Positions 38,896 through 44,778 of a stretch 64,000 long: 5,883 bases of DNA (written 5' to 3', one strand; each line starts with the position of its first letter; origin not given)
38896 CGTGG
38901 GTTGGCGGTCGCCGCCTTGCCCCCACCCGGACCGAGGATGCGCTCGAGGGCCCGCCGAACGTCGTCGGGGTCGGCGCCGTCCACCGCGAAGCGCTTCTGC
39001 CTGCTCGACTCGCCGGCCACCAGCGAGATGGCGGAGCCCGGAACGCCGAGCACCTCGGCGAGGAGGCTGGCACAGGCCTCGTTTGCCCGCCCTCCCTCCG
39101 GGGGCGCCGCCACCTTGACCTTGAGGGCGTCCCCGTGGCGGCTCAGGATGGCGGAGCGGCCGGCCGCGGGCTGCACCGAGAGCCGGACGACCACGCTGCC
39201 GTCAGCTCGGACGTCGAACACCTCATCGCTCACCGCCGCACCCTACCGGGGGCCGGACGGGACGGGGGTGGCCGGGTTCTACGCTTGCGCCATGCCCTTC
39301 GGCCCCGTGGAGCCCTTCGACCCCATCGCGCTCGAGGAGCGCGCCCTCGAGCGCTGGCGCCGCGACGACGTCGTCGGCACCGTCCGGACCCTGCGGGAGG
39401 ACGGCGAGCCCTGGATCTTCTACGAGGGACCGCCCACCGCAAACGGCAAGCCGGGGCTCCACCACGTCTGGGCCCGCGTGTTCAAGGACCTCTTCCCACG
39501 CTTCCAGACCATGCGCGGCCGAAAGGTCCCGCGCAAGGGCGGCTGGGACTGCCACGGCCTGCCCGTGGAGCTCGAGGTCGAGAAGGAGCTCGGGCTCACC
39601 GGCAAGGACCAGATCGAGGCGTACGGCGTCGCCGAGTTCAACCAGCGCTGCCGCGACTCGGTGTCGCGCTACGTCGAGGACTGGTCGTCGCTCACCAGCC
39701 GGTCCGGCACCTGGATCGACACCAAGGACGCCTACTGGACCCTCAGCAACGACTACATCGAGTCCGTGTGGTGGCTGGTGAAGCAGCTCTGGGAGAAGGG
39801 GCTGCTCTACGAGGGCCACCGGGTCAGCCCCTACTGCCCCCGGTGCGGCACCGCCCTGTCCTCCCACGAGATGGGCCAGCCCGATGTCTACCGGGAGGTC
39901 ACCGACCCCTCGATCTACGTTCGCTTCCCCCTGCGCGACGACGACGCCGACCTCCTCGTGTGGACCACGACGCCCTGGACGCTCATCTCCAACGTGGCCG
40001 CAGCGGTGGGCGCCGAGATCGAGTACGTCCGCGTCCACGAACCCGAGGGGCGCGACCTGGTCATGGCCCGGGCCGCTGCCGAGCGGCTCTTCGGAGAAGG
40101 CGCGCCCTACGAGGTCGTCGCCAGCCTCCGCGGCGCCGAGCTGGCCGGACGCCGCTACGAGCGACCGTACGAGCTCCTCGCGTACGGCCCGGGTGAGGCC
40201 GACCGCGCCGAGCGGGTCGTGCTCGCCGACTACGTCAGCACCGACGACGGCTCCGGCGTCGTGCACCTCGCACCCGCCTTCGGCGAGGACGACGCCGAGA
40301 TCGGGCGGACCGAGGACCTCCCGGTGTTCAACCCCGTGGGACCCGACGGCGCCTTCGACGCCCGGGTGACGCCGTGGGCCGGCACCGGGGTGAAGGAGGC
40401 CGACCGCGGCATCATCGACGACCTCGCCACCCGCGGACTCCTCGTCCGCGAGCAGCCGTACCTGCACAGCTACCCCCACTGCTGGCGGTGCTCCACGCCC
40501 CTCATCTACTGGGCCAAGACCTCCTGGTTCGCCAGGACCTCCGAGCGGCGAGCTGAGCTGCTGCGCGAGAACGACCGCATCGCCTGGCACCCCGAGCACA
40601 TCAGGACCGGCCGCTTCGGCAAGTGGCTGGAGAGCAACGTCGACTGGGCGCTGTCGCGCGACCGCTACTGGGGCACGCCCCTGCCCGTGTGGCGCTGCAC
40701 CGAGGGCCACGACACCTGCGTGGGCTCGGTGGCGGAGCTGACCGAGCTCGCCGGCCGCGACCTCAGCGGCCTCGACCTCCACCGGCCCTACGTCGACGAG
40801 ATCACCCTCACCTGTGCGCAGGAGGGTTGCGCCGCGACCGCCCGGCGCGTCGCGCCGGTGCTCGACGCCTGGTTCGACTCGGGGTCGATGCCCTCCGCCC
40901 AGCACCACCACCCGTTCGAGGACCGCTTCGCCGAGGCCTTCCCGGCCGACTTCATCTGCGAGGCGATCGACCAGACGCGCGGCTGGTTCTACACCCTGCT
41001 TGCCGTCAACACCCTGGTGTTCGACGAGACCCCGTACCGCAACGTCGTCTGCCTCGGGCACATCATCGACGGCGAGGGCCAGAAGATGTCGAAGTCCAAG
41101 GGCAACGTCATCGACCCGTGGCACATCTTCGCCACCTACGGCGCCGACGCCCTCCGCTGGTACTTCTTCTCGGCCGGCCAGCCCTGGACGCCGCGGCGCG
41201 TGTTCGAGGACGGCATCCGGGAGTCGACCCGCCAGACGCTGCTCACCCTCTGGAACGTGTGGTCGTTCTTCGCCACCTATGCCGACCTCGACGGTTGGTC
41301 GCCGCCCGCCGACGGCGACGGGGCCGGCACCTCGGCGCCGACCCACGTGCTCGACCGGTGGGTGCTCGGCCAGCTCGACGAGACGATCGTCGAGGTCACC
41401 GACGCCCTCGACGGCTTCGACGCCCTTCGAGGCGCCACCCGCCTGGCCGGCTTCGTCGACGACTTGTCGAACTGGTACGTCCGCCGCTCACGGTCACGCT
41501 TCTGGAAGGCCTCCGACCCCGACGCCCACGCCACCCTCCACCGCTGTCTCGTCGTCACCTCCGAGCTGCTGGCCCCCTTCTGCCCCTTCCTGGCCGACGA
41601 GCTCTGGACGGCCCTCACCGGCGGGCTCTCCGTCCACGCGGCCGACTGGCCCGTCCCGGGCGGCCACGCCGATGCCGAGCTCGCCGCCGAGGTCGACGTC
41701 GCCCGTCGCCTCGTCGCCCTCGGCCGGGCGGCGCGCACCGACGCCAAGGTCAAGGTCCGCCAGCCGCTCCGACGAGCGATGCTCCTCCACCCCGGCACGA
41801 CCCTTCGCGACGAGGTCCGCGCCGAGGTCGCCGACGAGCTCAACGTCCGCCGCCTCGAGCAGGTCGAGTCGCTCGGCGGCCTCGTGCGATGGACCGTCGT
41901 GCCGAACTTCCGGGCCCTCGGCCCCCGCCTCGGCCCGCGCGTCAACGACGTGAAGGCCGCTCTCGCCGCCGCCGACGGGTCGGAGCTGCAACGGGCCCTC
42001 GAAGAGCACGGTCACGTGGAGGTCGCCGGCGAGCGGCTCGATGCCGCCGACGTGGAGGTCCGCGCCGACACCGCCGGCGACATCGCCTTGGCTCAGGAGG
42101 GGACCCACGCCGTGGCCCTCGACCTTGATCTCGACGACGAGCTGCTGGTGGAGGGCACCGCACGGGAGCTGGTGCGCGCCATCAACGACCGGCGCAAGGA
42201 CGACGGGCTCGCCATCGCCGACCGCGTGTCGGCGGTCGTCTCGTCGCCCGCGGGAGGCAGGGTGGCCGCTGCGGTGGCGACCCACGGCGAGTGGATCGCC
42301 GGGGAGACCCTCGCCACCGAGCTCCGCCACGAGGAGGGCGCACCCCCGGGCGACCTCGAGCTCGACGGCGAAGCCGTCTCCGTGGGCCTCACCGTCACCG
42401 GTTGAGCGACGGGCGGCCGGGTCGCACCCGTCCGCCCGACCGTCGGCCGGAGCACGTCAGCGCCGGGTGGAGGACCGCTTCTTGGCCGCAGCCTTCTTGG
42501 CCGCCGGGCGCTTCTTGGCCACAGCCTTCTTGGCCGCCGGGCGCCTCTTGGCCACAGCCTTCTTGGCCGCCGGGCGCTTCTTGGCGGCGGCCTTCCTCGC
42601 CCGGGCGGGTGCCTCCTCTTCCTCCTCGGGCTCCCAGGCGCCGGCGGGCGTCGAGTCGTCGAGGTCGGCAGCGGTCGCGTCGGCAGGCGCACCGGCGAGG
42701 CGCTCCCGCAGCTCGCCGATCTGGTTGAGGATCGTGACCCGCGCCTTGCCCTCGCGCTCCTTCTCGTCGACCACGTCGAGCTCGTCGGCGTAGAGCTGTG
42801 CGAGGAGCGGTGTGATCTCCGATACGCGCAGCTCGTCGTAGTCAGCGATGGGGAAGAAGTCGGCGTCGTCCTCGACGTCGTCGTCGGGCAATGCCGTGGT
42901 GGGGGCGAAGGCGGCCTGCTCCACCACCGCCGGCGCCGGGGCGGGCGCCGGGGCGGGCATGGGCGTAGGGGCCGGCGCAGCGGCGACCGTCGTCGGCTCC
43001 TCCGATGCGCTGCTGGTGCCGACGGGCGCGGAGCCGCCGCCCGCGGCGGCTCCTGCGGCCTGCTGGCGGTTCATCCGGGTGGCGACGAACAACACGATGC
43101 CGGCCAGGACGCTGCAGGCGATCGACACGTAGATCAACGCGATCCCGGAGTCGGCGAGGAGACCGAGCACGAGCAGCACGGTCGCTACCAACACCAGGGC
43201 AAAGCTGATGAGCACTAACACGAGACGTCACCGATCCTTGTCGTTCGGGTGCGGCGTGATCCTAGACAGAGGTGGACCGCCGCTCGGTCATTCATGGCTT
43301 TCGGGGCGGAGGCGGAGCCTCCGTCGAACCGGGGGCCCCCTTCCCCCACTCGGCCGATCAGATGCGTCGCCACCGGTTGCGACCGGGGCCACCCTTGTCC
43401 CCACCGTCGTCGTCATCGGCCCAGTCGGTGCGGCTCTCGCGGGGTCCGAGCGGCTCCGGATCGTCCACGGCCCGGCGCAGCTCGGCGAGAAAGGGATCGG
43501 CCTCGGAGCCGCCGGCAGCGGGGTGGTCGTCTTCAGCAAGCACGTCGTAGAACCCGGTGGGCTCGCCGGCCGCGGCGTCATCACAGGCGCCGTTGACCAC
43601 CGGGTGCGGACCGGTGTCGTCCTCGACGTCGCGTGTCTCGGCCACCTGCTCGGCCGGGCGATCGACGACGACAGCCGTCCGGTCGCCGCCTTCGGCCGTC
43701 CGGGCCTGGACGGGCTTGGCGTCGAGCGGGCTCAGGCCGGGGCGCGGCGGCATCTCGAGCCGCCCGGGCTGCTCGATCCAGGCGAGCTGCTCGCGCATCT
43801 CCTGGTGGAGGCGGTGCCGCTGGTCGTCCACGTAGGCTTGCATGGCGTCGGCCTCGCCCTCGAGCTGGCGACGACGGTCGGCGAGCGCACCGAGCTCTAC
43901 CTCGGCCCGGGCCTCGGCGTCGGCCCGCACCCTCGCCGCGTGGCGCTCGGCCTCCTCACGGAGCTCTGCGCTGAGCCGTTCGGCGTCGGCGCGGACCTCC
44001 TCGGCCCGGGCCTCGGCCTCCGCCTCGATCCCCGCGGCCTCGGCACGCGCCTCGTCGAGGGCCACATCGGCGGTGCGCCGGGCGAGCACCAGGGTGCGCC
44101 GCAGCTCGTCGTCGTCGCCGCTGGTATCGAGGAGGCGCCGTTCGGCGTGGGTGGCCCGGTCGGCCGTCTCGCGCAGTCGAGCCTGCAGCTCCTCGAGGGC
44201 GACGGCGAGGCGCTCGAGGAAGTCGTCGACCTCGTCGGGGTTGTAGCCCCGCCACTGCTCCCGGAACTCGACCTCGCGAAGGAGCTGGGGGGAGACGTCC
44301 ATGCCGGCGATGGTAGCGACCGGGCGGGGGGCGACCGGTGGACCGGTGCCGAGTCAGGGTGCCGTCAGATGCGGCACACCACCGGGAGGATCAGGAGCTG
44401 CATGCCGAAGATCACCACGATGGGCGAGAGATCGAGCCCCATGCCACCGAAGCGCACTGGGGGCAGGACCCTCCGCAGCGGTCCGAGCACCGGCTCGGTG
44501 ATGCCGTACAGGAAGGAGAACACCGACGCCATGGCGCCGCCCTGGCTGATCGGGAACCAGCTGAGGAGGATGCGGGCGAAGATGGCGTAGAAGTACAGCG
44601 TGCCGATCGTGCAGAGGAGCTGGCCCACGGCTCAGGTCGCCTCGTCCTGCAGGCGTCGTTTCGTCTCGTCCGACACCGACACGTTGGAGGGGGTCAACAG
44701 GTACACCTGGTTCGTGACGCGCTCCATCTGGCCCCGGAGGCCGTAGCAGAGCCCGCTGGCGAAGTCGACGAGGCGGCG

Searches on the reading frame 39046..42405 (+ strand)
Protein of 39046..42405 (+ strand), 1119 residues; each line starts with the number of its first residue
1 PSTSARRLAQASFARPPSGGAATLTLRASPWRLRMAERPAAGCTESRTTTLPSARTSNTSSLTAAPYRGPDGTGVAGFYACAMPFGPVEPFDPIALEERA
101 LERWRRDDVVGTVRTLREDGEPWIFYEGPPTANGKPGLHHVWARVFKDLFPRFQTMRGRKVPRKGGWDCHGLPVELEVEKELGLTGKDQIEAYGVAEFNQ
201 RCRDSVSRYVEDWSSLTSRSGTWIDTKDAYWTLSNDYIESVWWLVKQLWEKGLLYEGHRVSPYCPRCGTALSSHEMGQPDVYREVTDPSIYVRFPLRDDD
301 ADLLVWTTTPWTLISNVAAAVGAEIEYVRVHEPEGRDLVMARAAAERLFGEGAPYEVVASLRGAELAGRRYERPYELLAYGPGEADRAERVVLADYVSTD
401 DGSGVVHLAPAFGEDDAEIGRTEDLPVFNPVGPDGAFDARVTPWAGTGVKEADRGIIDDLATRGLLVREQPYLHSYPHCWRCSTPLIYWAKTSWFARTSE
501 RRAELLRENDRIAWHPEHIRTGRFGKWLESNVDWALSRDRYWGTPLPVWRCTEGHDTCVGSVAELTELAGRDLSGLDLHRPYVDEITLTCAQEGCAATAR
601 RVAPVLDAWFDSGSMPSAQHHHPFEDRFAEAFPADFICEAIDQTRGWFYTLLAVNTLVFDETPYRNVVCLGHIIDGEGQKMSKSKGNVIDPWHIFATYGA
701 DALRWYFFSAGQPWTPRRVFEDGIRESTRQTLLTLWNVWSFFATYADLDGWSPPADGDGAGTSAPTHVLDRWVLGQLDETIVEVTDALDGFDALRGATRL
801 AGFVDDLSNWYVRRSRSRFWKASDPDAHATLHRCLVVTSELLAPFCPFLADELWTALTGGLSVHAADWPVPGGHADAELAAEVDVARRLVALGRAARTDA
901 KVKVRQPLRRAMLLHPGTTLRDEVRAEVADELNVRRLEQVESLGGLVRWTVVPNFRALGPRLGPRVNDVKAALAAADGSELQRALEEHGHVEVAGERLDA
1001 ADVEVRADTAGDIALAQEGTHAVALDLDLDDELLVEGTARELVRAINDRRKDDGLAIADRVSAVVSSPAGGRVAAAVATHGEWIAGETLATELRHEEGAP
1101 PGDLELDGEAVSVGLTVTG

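Call 60: search_protein_families(library=pfam, proteins=[window:39046-42405:+], max_evalue=0.001)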
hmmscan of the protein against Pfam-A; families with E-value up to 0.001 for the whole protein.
window:39046-42405:+ (1119 aa): 4 families
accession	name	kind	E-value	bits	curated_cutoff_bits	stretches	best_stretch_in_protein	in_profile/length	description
PF00133.28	tRNA-synt_1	-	1.6e-110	370.2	22.7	1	101-709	3-404/414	tRNA synthetases class I (I, L, M and V)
PF19302.4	DUF5915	-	3.9e-35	121.6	27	1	928-1116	4-193/195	Domain of unknown function (DUF5915)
PF08264.19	Anticodon_1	-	1.2e-27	97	25.1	1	770-909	1-145/148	Anticodon-binding domain of tRNA ligase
PF09334.17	tRNA-synt_1g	-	3e-15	56.3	20.1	2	666-710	314-357/391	tRNA synthetases class I (M)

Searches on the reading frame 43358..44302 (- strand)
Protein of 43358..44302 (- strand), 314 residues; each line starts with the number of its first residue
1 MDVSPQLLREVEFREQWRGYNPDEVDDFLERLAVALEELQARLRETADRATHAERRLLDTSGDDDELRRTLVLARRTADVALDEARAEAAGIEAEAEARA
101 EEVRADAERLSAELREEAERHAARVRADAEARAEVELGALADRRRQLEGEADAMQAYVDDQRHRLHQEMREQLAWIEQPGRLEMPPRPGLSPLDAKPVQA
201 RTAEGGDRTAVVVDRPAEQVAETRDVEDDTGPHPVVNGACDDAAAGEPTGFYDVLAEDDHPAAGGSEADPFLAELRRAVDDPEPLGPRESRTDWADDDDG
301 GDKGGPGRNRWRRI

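Call 57: search_protein_families(library=ncbifam, proteins=[window:43358-44302:-], max_evalue=1e-10)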
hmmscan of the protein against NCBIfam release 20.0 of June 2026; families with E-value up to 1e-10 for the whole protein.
window:43358-44302:- (314 aa): 1 family
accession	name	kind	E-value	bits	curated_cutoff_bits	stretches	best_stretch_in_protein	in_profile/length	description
TIGR03544.1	DivI1A_domain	domain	6.8e-11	41.6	22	0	3-35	1-33/34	DivIVA domain-containing protein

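Call 60: search_protein_families(library=pfam, proteins=[window:43358-44302:-], max_evalue=0.001)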
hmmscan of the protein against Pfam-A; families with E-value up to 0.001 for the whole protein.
window:43358-44302:- (314 aa): 1 family
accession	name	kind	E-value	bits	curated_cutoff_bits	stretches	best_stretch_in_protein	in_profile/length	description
PF05103.18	DivIVA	-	5.7e-20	72.1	28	1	4-119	2-117/131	DivIVA protein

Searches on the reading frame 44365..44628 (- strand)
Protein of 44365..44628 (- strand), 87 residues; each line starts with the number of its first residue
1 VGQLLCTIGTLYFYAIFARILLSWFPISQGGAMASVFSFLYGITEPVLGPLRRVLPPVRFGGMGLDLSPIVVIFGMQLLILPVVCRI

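Call 60: search_protein_families(library=pfam, proteins=[window:44365-44628:-], max_evalue=0.001)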
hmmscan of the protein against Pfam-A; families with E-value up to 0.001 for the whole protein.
window:44365-44628:- (87 aa): 1 family
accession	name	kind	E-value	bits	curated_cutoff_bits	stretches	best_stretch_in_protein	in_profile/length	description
PF02325.22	YGGT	-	5.7e-21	75.2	27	1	9-79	4-66/70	YGGT family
